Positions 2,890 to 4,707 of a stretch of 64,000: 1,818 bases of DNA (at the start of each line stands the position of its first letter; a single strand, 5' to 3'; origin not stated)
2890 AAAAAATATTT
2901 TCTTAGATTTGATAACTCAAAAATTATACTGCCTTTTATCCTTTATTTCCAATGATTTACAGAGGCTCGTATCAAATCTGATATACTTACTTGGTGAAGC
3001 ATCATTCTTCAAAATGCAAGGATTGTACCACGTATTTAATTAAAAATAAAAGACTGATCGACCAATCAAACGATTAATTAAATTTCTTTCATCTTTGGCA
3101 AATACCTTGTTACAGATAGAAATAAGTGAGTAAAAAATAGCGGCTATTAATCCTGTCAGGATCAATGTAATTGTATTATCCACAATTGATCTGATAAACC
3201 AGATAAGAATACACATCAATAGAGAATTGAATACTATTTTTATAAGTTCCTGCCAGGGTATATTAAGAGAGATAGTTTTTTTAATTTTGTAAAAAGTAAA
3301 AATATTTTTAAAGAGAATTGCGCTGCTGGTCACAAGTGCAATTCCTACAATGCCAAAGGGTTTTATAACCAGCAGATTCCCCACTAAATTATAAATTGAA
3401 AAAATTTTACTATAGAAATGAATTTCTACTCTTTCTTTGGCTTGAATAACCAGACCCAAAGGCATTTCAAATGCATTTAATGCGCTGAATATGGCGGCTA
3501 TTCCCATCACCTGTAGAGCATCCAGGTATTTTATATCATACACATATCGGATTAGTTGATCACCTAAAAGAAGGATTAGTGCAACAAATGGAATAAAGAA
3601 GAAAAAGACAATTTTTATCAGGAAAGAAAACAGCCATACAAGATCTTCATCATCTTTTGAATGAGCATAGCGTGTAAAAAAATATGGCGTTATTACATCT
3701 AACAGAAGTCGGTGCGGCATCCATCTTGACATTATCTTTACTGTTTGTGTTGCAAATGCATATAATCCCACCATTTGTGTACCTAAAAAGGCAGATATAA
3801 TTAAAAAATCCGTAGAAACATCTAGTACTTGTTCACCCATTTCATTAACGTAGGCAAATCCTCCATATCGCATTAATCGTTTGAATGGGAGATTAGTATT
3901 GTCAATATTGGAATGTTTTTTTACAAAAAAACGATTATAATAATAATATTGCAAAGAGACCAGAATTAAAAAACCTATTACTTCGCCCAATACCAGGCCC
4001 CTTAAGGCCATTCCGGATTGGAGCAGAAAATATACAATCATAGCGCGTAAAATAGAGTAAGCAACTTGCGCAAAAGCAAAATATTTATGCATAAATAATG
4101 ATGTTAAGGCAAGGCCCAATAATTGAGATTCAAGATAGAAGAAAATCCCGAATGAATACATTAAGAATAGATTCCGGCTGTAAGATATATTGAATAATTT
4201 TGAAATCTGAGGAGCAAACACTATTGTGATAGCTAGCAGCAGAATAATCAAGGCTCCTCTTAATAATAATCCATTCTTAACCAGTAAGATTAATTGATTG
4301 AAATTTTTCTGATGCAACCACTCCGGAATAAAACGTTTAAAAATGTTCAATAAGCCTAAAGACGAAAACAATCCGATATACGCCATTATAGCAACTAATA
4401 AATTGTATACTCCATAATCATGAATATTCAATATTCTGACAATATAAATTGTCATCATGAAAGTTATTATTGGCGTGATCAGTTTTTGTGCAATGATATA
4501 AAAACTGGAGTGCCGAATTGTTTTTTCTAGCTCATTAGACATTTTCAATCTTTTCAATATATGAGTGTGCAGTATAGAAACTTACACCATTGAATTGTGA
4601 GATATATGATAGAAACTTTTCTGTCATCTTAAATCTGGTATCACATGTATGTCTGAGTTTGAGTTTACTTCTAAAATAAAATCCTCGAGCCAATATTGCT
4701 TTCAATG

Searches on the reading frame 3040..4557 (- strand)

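Call 41: search_protein_families(library=pfam, proteins=[window:3040-4557:-], max_evalue=0.00001)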
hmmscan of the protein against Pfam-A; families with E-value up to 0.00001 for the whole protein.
window:3040-4557:- (505 aa): 2 families
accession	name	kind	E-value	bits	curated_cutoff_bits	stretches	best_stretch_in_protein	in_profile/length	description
PF01943.22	Polysacc_synt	-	1.7e-13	51.1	28.2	1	17-278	4-256/274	Polysaccharide biosynthesis protein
PF13440.11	Polysacc_synt_3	-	7.3e-12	45.6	23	1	40-347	3-291/293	Polysaccharide biosynthesis protein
